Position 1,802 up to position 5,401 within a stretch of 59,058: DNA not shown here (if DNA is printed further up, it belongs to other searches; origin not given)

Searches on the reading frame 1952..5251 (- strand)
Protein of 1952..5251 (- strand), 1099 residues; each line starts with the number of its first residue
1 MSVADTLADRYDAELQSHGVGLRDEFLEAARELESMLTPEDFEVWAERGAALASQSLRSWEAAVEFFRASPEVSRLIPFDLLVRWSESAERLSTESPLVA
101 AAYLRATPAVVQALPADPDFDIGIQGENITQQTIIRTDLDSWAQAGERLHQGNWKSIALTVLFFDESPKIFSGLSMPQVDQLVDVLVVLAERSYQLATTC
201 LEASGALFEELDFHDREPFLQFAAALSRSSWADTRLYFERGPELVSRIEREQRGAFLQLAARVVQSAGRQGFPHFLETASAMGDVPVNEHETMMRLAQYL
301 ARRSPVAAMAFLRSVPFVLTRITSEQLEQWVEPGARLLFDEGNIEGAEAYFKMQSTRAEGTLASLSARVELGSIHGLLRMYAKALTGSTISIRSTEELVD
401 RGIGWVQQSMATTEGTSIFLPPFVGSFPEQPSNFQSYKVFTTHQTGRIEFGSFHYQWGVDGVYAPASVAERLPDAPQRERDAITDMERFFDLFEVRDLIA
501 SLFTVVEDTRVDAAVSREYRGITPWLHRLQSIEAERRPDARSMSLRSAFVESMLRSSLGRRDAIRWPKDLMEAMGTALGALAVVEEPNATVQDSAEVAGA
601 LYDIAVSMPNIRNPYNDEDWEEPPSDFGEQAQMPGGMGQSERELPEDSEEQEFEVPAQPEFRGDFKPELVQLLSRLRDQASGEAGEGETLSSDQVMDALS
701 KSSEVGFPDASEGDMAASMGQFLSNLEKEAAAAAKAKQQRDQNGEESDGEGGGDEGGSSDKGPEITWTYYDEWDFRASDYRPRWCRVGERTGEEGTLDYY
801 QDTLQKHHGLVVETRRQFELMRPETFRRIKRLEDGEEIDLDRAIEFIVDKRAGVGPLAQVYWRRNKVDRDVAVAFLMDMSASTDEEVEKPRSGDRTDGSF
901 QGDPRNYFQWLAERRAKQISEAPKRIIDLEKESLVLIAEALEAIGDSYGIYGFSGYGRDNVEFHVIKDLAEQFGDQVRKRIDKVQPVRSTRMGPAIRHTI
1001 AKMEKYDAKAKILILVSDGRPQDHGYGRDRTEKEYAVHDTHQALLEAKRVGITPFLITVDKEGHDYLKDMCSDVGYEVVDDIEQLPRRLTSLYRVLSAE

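Call 41: find_encoding_contigs(protein=window:1952-5251:-, flank=10000, max_places=1)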
Protein window:1952-5251:- (1099 aa): 2 contigs read that carry it; 1 place shown.
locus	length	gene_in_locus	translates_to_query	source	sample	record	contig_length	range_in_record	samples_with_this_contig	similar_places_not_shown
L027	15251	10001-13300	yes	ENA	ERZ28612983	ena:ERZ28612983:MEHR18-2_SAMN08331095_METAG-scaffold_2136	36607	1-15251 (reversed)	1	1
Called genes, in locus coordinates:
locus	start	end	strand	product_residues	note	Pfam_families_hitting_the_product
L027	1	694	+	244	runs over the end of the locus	PF00378:ECH_1, PF16113:ECH_2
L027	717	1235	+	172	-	-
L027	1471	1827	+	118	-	-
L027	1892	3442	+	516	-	PF00501:AMP-binding, PF13193:AMP-binding_C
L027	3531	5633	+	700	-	PF02665:Nitrate_red_gam, PF12838:Fer4_7 (faint), PF13534:Fer4_17 (faint), PF12797:Fer4_2 (weak), PF13183:Fer4_8, PF13187:Fer4_9, PF13237:Fer4_10, PF02754:CCG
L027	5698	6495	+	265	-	PF01012:ETF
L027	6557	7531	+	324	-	PF01012:ETF, PF00766:ETF_alpha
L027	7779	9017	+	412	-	-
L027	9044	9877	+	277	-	PF07728:AAA_5, PF08406:CbbQ_C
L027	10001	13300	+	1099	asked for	PF00092:VWA (weak)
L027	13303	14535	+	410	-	PF02417:Chromate_transp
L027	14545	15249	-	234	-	?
